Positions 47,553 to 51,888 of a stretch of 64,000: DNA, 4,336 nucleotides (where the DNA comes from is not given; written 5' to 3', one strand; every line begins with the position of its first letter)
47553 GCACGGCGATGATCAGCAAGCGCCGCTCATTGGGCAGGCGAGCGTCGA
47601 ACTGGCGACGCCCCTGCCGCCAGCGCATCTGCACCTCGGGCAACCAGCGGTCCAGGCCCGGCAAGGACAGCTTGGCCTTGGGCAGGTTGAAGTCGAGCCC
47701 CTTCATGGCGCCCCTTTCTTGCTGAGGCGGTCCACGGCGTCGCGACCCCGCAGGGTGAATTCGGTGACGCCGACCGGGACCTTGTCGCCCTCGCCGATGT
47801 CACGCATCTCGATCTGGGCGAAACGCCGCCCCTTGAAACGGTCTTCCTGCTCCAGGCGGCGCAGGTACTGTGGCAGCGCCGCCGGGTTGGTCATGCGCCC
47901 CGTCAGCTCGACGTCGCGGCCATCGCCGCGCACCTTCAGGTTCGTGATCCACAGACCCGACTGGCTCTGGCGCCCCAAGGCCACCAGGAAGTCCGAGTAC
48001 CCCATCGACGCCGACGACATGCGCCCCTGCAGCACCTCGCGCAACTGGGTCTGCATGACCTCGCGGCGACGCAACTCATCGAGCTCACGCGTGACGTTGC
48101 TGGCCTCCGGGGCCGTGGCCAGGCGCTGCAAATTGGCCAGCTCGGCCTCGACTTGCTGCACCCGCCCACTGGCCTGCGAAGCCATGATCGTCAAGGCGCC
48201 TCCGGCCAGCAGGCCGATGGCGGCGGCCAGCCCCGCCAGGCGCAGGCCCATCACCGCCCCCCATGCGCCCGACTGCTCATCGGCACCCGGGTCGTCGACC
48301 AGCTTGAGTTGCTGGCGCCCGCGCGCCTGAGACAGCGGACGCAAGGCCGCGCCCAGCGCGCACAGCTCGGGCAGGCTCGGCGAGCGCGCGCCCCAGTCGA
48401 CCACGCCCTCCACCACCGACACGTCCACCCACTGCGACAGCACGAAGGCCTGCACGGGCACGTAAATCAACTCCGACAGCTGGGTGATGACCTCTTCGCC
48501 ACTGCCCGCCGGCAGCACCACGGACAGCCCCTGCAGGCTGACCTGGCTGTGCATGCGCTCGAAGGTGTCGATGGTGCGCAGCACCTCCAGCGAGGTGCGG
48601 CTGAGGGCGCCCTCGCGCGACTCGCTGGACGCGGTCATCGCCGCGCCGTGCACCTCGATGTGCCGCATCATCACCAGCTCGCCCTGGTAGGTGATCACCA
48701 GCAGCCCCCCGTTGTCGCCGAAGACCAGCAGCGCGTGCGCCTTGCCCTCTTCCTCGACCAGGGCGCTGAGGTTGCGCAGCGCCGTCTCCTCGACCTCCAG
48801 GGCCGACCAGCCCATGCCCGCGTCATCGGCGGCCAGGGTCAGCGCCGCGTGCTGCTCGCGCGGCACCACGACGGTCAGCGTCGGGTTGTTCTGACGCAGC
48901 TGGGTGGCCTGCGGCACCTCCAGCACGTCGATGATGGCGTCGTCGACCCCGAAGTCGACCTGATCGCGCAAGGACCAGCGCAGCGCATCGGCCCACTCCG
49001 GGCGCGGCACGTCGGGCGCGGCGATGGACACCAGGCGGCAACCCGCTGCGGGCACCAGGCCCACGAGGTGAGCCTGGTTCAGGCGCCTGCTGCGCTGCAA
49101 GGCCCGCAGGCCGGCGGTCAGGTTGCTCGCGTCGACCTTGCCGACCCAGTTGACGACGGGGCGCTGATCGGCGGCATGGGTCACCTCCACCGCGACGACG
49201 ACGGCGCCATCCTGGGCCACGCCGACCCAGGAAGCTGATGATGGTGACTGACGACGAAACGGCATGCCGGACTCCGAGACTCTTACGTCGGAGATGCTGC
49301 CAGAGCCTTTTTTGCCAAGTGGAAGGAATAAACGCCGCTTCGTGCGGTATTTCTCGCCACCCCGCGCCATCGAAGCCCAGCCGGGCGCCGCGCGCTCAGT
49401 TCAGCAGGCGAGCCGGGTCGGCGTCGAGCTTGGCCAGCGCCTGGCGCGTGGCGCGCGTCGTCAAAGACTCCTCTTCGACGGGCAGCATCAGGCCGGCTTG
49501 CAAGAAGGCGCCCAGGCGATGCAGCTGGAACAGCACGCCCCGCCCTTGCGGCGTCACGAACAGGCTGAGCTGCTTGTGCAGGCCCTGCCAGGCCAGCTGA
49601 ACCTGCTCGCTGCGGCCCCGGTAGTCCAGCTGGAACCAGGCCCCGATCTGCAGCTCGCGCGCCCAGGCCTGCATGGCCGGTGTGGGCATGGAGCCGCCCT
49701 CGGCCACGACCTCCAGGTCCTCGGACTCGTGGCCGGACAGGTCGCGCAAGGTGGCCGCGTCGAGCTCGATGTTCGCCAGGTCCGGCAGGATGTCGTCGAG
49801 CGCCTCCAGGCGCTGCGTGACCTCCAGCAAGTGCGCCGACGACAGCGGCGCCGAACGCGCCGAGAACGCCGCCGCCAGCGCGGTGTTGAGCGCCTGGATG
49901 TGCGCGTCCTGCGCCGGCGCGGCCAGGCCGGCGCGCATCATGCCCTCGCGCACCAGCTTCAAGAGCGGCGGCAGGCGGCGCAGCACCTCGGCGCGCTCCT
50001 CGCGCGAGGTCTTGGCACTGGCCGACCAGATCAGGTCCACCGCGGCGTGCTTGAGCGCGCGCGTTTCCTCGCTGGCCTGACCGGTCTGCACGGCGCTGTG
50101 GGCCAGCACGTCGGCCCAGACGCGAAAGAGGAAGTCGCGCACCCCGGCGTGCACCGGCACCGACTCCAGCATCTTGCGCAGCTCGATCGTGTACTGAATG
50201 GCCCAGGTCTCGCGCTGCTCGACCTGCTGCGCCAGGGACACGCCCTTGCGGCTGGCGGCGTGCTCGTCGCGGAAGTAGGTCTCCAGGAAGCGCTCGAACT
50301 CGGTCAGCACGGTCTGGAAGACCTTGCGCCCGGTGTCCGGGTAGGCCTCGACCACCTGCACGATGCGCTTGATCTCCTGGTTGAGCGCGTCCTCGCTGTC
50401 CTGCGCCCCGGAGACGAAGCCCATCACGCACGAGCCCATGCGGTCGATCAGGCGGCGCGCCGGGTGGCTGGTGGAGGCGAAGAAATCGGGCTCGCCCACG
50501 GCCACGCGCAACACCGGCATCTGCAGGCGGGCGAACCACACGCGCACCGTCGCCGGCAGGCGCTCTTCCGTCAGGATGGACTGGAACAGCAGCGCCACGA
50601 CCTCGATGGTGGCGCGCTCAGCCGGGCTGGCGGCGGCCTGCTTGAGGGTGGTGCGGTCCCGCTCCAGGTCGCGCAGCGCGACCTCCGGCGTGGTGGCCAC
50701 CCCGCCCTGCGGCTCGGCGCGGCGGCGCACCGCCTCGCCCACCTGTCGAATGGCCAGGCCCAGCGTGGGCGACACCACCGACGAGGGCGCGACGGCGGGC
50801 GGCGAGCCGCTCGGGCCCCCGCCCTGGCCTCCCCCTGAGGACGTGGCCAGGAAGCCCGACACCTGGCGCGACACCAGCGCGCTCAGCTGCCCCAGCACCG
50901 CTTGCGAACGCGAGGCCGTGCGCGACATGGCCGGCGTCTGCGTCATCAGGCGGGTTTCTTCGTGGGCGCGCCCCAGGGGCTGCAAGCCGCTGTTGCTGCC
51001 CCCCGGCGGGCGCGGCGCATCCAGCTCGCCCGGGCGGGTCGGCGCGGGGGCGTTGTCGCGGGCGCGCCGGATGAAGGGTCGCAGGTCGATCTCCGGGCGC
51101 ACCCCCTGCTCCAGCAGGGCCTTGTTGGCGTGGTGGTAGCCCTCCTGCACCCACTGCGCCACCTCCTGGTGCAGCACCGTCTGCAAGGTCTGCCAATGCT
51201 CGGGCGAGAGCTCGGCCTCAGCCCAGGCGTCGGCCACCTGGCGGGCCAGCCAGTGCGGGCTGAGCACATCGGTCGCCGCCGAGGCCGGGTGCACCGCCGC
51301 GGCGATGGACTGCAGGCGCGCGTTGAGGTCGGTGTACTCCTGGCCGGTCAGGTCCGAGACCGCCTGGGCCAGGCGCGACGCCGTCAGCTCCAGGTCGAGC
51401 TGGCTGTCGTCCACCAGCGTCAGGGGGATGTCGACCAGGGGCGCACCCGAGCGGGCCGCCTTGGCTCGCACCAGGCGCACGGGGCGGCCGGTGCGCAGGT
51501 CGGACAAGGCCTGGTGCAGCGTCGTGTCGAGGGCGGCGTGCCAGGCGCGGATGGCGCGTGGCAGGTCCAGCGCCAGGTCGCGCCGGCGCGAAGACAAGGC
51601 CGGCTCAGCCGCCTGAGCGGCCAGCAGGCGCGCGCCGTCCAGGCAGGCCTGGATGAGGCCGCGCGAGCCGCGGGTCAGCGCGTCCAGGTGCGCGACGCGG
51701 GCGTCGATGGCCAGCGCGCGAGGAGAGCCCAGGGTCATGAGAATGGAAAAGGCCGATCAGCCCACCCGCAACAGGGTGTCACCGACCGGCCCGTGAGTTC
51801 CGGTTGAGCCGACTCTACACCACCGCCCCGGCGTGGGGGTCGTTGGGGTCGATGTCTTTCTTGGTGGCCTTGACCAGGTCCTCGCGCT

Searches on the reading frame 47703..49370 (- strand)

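Call 91: search_protein_families(library=pfam, proteins=[window:47703-49370:-], max_evalue=0.00001)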
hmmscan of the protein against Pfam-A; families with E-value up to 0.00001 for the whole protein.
window:47703-49370:- (555 aa): 1 family
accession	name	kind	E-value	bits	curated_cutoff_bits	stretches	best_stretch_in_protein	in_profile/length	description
PF05137.18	PilN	-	9.2e-09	35.7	22.8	1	462-541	3-75/78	Fimbrial assembly protein (PilN)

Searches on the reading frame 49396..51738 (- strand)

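Call 91: search_protein_families(library=pfam, proteins=[window:49396-51738:-], max_evalue=0.00001)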
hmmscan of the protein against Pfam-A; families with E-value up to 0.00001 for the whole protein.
window:49396-51738:- (780 aa): 1 family
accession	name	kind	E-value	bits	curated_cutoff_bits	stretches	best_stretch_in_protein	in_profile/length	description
PF07793.16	DUF1631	-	5.1e-118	396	33.7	1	28-771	24-741/741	Protein of unknown function (DUF1631)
